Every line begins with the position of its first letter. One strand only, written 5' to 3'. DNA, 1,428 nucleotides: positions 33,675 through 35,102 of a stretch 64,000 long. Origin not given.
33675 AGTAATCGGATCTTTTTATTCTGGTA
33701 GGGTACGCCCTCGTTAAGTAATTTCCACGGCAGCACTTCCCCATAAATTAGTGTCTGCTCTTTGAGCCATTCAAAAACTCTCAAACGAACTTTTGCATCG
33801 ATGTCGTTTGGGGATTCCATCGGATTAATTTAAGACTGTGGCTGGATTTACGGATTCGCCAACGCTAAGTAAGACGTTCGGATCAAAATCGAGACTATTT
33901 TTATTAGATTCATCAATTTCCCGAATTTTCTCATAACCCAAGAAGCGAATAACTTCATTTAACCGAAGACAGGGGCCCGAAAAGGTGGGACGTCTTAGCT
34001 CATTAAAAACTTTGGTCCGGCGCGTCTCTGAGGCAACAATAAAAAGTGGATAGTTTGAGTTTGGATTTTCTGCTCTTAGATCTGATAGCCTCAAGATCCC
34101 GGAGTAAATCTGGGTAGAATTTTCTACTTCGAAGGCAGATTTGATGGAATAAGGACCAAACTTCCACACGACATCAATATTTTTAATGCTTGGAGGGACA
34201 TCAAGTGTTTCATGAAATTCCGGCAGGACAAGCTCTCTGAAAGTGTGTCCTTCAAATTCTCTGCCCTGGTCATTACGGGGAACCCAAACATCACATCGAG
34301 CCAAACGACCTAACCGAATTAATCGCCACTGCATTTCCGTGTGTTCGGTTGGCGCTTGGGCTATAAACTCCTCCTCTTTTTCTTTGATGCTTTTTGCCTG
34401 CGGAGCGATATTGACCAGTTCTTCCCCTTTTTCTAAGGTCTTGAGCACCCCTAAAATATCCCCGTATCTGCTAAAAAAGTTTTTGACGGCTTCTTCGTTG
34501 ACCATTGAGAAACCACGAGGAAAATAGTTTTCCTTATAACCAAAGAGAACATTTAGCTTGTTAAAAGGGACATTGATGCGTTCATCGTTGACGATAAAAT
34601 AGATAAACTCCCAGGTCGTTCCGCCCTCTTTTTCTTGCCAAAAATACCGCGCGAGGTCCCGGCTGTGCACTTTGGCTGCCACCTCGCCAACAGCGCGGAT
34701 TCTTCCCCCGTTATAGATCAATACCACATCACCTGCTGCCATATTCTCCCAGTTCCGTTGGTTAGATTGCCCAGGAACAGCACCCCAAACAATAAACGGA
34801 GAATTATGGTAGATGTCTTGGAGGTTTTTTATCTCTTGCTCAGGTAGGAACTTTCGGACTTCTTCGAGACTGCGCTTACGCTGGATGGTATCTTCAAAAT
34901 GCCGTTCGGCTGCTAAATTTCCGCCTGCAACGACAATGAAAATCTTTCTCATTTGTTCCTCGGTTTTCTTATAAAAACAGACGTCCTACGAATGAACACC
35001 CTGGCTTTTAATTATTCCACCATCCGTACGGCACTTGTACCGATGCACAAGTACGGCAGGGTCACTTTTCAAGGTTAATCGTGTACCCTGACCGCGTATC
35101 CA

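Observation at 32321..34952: A tightly packed three-gene nuclease operon: PUA-like + PD-(D/E)xK-like, reader + HNH, and small HNH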

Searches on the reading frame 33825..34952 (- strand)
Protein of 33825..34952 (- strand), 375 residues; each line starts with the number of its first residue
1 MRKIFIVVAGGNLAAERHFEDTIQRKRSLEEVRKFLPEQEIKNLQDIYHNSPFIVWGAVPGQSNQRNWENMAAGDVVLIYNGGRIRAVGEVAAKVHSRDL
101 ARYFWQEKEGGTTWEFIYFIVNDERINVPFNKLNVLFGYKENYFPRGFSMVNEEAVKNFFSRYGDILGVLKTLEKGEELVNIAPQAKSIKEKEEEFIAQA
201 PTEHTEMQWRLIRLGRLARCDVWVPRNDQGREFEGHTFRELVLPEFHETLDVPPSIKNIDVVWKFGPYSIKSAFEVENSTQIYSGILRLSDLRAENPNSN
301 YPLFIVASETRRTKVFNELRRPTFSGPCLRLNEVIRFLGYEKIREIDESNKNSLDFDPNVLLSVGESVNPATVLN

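Call 3: search_protein_families(library=pfam, proteins=[window:33825-34952:-], max_evalue=1)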
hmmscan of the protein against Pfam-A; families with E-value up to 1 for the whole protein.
window:33825-34952:- (375 aa): 2 families
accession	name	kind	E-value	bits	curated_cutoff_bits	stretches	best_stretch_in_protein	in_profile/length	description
PF01878.24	EVE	-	0.086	13.3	23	1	55-99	24-72/145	EVE domain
PF23129.1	DotZ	-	0.2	11.6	27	1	275-360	208-291/293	DotZ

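Call 4: search_protein_families(library=padloc, proteins=[window:33825-34952:-], max_evalue=1)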
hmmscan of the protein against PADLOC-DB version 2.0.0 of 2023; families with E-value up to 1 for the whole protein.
window:33825-34952:- (375 aa): 1 family
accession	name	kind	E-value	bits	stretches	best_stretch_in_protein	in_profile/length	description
PDLC03534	REase_II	-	7.3e-07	26.6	1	200-324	174-307/351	Type II restriction enzyme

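Call 5: search_protein_families(library=ncbifam, proteins=[window:33825-34952:-], max_evalue=1)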
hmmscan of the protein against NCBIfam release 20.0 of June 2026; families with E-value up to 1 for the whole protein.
window:33825-34952:- (375 aa): 0 families

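Call 6: search_solved_structures(query=window:33825-34952:-, max_evalue=10, show_alignments=2)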
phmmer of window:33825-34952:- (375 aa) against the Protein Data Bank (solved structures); distinct sequences matched with E-value up to 10: 3.
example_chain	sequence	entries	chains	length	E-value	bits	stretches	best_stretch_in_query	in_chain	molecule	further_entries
7qlh_A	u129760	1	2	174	0.18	14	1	61-117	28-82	S-layer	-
8q1o_A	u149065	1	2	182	0.19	13.9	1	61-117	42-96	S-layer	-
6p0f_A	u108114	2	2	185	0.28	13.3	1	101-158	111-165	GTPase subunit of restriction endonuclease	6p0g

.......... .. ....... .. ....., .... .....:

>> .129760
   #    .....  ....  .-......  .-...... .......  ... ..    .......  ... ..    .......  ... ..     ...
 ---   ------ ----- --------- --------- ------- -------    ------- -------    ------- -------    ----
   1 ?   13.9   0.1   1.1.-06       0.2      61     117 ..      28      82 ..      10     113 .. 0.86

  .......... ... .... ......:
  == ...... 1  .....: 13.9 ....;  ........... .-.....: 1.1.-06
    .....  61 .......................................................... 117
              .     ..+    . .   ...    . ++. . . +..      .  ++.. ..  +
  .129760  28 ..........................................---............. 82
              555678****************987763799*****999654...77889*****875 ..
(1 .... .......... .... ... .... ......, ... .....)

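Call 9: find_homologous_proteins(query=window:33825-34952:-)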
Query window:33825-34952:- (375 aa): 674 proteins with E <= 0.001 among 5180 candidates; the best 120 are listed.
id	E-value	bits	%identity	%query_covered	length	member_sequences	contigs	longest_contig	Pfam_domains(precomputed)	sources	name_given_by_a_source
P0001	2.8e-252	854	100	100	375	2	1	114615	PF27126.1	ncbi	ncbi:MAG: hypothetical protein V1673_00375 [Candidatus Omnitrophota bacterium]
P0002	1.5e-195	668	78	98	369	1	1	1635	PF27126.1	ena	-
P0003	9.4e-189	645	74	98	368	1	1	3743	PF27126.1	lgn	-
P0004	3.4e-183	627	74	98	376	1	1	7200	PF27126.1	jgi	jgi:hypothetical protein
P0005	9.2e-183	625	74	98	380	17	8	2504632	PF27126.1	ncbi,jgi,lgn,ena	jgi:hypothetical protein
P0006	4.4e-181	620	72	98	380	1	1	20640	PF27126.1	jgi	-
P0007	1.0e-180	619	72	98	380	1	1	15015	PF27126.1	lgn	-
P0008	2.5e-180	617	73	98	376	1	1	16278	PF27126.1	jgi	jgi:hypothetical protein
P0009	2.7e-180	617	72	98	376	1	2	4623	PF27126.1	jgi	-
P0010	2.7e-180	617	72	98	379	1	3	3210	PF27126.1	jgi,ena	-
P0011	2.8e-180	617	71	98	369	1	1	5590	PF27126.1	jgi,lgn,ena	-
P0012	4.1e-180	617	71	98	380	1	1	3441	PF27126.1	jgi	jgi:hypothetical protein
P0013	9.4e-180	616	72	98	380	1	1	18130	PF27126.1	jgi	jgi:hypothetical protein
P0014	1.0e-179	615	71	98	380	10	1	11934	PF27126.1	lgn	-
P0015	1.1e-179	615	71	98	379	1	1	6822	PF27126.1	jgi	jgi:hypothetical protein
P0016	2.3e-179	614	71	98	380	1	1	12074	PF27126.1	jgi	jgi:hypothetical protein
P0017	2.7e-179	614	71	99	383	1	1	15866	PF27126.1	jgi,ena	-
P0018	2.7e-179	614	71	98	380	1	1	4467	PF27126.1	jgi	jgi:hypothetical protein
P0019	3.6e-179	614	72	98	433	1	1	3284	PF27126.1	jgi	jgi:hypothetical protein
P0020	4.8e-179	613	71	98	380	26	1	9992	PF27126.1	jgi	jgi:hypothetical protein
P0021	5.5e-179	613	72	98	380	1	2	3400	PF27126.1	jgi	jgi:hypothetical protein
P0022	6.7e-179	613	72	97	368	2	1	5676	PF27126.1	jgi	-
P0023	6.8e-179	613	71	98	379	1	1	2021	PF27126.1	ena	-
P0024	7.7e-179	613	71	98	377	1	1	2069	PF27126.1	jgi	-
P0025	1.0e-178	612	71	98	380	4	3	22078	PF27126.1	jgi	jgi:hypothetical protein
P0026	1.2e-178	612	71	98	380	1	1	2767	PF27126.1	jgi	jgi:hypothetical protein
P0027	1.9e-178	611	71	98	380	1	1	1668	PF27126.1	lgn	-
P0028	2.2e-178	611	71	98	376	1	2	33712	PF27126.1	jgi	jgi:hypothetical protein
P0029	2.9e-178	611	73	98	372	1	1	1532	PF27126.1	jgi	jgi:hypothetical protein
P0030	3.0e-178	611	72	98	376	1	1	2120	PF27126.1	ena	-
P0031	3.3e-178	610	71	98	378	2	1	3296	PF27126.1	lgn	-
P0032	5.0e-178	610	70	98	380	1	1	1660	PF27126.1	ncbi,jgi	-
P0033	5.3e-178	610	72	98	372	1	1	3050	PF27126.1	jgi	jgi:hypothetical protein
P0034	5.6e-178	610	71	98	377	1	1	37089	PF27126.1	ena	-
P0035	6.7e-178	609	71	98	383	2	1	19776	PF27126.1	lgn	-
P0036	7.4e-178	609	70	99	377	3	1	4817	PF27126.1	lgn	-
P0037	7.6e-178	609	71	98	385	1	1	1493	PF27126.1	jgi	jgi:hypothetical protein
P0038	7.8e-178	609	71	98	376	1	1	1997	PF27126.1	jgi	-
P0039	8.0e-178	609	71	98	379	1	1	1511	PF27126.1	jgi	-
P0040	9.9e-178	609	73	98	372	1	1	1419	PF27126.1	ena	-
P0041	1.3e-177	609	71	98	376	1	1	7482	PF27126.1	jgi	jgi:hypothetical protein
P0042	1.4e-177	608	71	98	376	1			PF27126.1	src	-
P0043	1.4e-177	608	71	98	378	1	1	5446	PF27126.1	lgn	-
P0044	1.6e-177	608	71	98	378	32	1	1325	PF27126.1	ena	-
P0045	1.7e-177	608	72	98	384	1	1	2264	PF27126.1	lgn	-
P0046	1.7e-177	608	71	98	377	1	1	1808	PF27126.1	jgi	jgi:hypothetical protein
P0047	1.8e-177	608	71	98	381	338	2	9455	PF27126.1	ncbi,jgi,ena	-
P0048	1.8e-177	608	71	98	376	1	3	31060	PF27126.1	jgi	-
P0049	1.8e-177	608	70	98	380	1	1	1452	PF27126.1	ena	-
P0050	2.1e-177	608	71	98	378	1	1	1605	PF27126.1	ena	-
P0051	2.4e-177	608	71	98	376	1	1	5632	PF27126.1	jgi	jgi:hypothetical protein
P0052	2.8e-177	607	71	98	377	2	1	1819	PF27126.1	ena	-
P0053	3.2e-177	607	71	98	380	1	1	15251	PF27126.1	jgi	jgi:hypothetical protein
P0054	4.1e-177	607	72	98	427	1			PF27126.1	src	-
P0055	4.4e-177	607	70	98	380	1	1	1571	PF27126.1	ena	-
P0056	4.8e-177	607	70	98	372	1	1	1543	PF27126.1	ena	-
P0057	4.9e-177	607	71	98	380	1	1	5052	PF27126.1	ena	-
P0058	5.1e-177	607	71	98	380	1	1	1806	PF27126.1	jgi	jgi:hypothetical protein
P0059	5.1e-177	607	71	99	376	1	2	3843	PF27126.1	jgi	jgi:hypothetical protein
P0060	5.6e-177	606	70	98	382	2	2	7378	PF27126.1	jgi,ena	jgi:hypothetical protein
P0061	5.8e-177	606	70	99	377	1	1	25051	PF27126.1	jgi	jgi:hypothetical protein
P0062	5.9e-177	606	71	98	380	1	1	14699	PF27126.1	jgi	jgi:hypothetical protein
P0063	6.3e-177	606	70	98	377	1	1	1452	PF27126.1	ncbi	-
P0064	6.7e-177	606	71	98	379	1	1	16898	PF27126.1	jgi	jgi:hypothetical protein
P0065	6.8e-177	606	72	98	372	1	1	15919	PF27126.1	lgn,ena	-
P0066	8.6e-177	606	71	98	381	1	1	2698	PF27126.1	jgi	jgi:hypothetical protein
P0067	9.9e-177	606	70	98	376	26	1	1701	PF27126.1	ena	-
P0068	1.0e-176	606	71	98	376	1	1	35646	PF27126.1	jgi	jgi:hypothetical protein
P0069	1.2e-176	605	71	98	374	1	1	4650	PF27126.1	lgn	-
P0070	1.3e-176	605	71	98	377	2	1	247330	PF27126.1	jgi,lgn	jgi:hypothetical protein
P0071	1.3e-176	605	71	99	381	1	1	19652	PF27126.1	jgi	-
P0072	1.3e-176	605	70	99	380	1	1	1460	PF27126.1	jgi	jgi:hypothetical protein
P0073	1.3e-176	605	69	99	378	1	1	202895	PF27126.1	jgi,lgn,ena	-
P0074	1.5e-176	605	71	98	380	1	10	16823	PF27126.1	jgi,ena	jgi:hypothetical protein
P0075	1.5e-176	605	70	99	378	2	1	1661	PF27126.1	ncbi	-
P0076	1.6e-176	605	71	98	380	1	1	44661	PF27126.1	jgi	jgi:hypothetical protein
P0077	1.7e-176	605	70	98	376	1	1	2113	PF27126.1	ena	-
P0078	2.1e-176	605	70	98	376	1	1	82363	PF27126.1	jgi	jgi:hypothetical protein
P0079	3.4e-176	604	71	98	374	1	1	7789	PF27126.1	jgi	jgi:hypothetical protein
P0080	3.8e-176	604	72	97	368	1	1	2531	PF27126.1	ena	-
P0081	5.5e-176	603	70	98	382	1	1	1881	PF27126.1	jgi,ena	-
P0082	6.0e-176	603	70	98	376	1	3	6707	PF27126.1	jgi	-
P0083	6.0e-176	603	71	98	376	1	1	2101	PF27126.1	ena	-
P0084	8.3e-176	603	71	98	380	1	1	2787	PF27126.1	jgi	jgi:hypothetical protein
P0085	1.2e-175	602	71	98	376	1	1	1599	PF27126.1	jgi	jgi:hypothetical protein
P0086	1.2e-175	602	72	98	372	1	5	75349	PF27126.1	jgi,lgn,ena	-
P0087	1.3e-175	602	71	98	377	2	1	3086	PF27126.1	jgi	jgi:hypothetical protein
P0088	1.4e-175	602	71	98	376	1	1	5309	PF27126.1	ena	-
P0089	1.5e-175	602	71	98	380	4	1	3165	PF27126.1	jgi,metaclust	metaclust:\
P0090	1.5e-175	602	70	98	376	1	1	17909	PF27126.1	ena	-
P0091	1.5e-175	602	70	98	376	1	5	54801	PF27126.1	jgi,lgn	jgi:hypothetical protein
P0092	1.9e-175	601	70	98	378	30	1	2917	PF27126.1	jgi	-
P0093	3.2e-175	601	70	98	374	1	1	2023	PF27126.1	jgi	jgi:hypothetical protein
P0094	4.8e-175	600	71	97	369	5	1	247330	PF27126.1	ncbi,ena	-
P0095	5.1e-175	600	71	98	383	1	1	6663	PF27126.1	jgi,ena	-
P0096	5.2e-175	600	70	98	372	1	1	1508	PF27126.1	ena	-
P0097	6.1e-175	600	71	98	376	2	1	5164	PF27126.1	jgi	jgi:hypothetical protein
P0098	6.2e-175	600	71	98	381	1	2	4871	PF27126.1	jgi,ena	-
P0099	6.7e-175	600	70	98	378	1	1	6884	PF27126.1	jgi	jgi:hypothetical protein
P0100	8.0e-175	599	70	98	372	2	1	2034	PF27126.1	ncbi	-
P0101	1.1e-174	599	70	98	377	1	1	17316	PF27126.1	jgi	jgi:hypothetical protein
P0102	1.1e-174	599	71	98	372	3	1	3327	PF27126.1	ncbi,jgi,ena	ncbi:MAG: hypothetical protein WC473_06145 [Patescibacteria group bacterium]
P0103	1.1e-174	599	70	98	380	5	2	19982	PF27126.1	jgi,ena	-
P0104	1.2e-174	599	69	98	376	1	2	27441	PF27126.1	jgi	jgi:hypothetical protein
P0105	1.3e-174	599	70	98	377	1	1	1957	PF27126.1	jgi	jgi:hypothetical protein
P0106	1.3e-174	599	71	98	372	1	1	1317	PF27126.1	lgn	-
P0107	1.5e-174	598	70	98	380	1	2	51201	PF27126.1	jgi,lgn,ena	-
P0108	1.5e-174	598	71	98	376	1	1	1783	PF27126.1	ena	-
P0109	1.5e-174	598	70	98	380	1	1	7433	PF27126.1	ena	-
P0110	1.6e-174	598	70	98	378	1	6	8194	PF27126.1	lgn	-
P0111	1.7e-174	598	71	98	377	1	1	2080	PF27126.1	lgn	-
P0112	1.7e-174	598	70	98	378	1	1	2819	PF27126.1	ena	-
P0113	1.8e-174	598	70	98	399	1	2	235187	PF27126.1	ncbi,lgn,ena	-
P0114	1.8e-174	598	69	98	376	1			PF27126.1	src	-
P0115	1.9e-174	598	69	98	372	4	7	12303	PF27126.1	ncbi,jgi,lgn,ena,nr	ncbi:MAG: hypothetical protein A2868_02615 [Candidatus Levybacteria bacterium RIFCSPHIGHO2_01_FULL_4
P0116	2.2e-174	598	70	98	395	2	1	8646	PF27126.1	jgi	-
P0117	2.4e-174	598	70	98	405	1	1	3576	PF27126.1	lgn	-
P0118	3.0e-174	597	71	98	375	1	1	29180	PF27126.1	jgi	jgi:hypothetical protein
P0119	3.2e-174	597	70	98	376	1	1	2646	PF27126.1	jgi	jgi:hypothetical protein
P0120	3.2e-174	597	69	98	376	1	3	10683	PF27126.1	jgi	jgi:hypothetical protein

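Call 11: find_related_loci(query=window:33825-34952:-, collection=genome_contigs, flank=6000)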
Query window:33825-34952:- (375 aa) in genome_contigs; peptide patterns used: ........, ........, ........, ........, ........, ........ (x = any residue, [..] = any of these).
134 stretches matched a pattern; 24 encode a relative of the query (tblastn E <= 1e-3); 24 distinct loci.
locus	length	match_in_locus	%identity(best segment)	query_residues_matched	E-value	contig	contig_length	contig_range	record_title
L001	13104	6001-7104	68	1-368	4e-174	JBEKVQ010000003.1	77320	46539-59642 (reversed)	MAG: Minisyncoccia bacterium isolate SPRUCE 608 SPRUCE_608_3, whole genome shotgun sequence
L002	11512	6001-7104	67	1-368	4e-174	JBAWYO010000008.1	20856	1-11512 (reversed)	MAG: Candidatus Omnitrophota bacterium isolate ELA091 MAG091_8, whole genome shotgun sequence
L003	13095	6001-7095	68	2-366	2e-173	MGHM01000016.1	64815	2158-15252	MAG: Candidatus Woesebacteria bacterium RIFCSPLOWO2_01_FULL_44_24b rifcsplowo2_01_scaffold_423, whole genome shotgun seq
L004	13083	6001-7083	68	8-368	3e-172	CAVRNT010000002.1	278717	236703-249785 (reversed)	MAG: uncultured bacterium isolate MFD03726.bin.1.17 genome assembly, contig: contig_42607, whole genome shotgun sequence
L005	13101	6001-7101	66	1-368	2e-168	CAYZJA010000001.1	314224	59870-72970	MAG TPA_asm: uncultured Candidatus Saccharibacteria bacterium isolate SRP068000_co1_178 genome assembly, contig: NODE_11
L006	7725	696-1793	67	1-366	5e-168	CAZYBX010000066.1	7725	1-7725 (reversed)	MAG TPA_asm: uncultured Planctomycetia bacterium isolate SRP214966_co4_24 genome assembly, contig: NODE_11932_length_772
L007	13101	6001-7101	65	1-367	6e-163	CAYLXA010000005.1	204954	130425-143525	MAG TPA_asm: uncultured bacterium isolate SRP329715_co1_385 genome assembly, contig: NODE_37_length_204954_cov_12.820912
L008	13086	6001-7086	65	1-367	4e-162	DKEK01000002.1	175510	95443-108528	MAG TPA_asm: Candidatus Saccharibacteria bacterium UBA6824 UBA6824_contig_2543, whole genome shotgun sequence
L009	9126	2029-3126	62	2-368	3e-161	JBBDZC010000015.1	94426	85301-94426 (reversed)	MAG: Candidatus Andersenbacteria bacterium isolate LejiaD_51_235 Lejia_D_465_length_94426_cov_149, whole genome shotgun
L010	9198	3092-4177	62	1-367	3e-154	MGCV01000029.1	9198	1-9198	MAG: Candidatus Saccharibacteria bacterium RIFCSPHIGHO2_12_FULL_47_17 rifcsphigho2_12_scaffold_44109, whole genome shotg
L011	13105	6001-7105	65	1-369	8e-149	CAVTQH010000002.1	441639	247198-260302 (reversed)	MAG: Candidatus Amesbacteria bacterium isolate MFD00709.bin.1.50 genome assembly, contig: contig_32519, whole genome sho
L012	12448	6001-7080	55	1-356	2e-133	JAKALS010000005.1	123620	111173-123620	MAG: bacterium isolate WY5.bin132 NODE_219_length_123620_cov_6.550169, whole genome shotgun sequence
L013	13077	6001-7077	55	2-356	2e-131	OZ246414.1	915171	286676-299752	MAG: uncultured Gammaproteobacteria bacterium isolate SRP119689_co1_109 genome assembly, chromosome: 1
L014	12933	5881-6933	55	1-352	3e-130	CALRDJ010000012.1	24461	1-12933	MAG: Candidatus Levybacteria bacterium GW2011_GWA1_37_16 isolate TH-11nov19-213 genome assembly, contig: TH-11nov19-C500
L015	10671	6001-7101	52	2-368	2e-125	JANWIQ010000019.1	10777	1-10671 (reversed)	MAG: Candidatus Paceibacterota bacterium isolate CRAIB_MAG45 c_000000020887, whole genome shotgun sequence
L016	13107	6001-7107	51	2-369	1e-125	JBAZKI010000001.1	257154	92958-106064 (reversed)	MAG: Patescibacteria group bacterium isolate SO_2017_LW4_14 scaffold_128_c1_LW137-91_2017, whole genome shotgun sequence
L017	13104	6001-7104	52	2-368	2e-120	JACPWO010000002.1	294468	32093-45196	MAG: Candidatus Andersenbacteria bacterium isolate NC_groundwater_813_Pr1_B-0.1um_46_36 Montesol18_Bp1_scaffold_333114,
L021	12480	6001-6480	47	192-344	3e-34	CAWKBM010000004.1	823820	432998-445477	MAG: uncultured Acidimicrobiales bacterium isolate MFD05442.bin.2.9 genome assembly, contig: contig_30123, whole genome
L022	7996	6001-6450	44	199-345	3e-33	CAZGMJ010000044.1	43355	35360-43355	MAG TPA_asm: uncultured Pirellulales bacterium isolate binchicken_co17_417 genome assembly, contig: NODE_2616_length_433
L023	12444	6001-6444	46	201-345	9e-33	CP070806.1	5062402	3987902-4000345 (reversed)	MAG: Phycisphaerales bacterium isolate bin1297 chromosome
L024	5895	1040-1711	23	46-289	3e-5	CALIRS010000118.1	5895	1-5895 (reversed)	MAG: uncultured bacterium isolate S1_Bin_METABAT__199_sub genome assembly, contig: c_000002224336, whole genome shotgun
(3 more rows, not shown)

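Call 27: search_solved_structures(query=A1, max_evalue=10, show_alignments=3)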
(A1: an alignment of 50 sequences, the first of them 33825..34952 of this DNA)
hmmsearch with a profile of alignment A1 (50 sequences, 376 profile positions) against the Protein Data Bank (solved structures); distinct sequences matched with E-value up to 10: 4.
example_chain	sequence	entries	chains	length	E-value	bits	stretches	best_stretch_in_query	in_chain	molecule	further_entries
6p0f_A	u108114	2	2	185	0.054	15.6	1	9-151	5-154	GTPase subunit of restriction endonuclease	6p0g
4ku4_A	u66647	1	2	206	1.1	11.3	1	17-40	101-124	Ras-3 from Cryphonectria parasitica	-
3n6y_A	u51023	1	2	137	1.5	10.8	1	67-123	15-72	immunoglobulin-like protein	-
6t7p_A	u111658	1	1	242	1.8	10.5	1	286-313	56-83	Plasma kallikrein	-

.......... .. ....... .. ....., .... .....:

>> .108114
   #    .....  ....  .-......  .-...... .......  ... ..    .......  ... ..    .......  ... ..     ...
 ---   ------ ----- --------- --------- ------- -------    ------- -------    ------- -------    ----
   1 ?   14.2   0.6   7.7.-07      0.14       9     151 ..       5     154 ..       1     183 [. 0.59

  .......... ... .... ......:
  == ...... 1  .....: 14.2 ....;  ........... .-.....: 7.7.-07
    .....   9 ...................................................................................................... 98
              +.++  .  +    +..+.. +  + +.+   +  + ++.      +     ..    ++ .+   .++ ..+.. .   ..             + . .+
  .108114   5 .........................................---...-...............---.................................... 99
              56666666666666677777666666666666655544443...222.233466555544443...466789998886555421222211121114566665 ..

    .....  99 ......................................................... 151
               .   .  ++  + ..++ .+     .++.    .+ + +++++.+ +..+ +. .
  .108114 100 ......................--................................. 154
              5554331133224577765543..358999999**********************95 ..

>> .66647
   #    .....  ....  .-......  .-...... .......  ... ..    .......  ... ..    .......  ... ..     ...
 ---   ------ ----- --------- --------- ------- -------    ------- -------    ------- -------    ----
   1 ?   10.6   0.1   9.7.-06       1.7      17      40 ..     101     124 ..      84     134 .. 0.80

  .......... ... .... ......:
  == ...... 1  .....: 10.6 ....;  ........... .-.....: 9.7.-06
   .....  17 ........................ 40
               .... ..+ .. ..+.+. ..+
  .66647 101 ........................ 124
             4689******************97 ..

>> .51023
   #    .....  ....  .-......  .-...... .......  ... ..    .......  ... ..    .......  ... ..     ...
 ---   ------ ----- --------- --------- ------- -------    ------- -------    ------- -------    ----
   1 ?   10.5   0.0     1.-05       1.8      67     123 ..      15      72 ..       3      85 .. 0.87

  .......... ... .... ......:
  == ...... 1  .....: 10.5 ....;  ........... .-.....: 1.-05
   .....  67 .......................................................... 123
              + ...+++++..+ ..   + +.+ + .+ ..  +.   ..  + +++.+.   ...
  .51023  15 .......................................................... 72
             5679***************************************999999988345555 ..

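Call 33: predict_structure(alignment_id=A1)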
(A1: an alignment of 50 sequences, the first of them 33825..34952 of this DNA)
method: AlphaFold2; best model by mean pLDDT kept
length: 375 residues; sequences in the alignment: 50
mean_pLDDT: 58.9   pTM: 0.52
mean pLDDT of the five models: 58.9, 58.3, 58.1, 57.1, 51.5
residues with pLDDT >= 90: 0; 70-90: 143; 50-70: 108; < 50: 124
segments of 3 or more residues with pLDDT < 50: 220-228, 232-234, 242-339, 365-375
pLDDT, mean of each block of 10 residues (from residue 1): 73 55 70 84 68 69 78 79 81 78 64 56 73 85 78 80 71 76 60 73 65 62 48 51 40 33 34 26 24 29 32 37 31 40 75 66 49 36
secondary structure, 60 per line:
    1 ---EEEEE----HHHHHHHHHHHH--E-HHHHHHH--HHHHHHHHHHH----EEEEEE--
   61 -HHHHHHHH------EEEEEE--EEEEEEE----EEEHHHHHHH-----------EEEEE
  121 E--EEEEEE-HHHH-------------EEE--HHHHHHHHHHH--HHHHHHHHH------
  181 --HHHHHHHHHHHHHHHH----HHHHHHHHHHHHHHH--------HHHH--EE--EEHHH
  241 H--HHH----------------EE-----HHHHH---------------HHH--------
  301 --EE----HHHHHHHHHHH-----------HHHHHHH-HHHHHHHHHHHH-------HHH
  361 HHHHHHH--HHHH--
elements in order: E4-8 H13-24 H29-35 H38-48 E53-58 H62-69 E76-81 E84-90 E95-97 H98-104 E116-121 E124-129 H131-134 E148-150 H153-163 H166-174 H183-198 H203-217 H226-229 H238-241 H270-274 H309-319 H331-337 H339-350 H358-367 H370-373
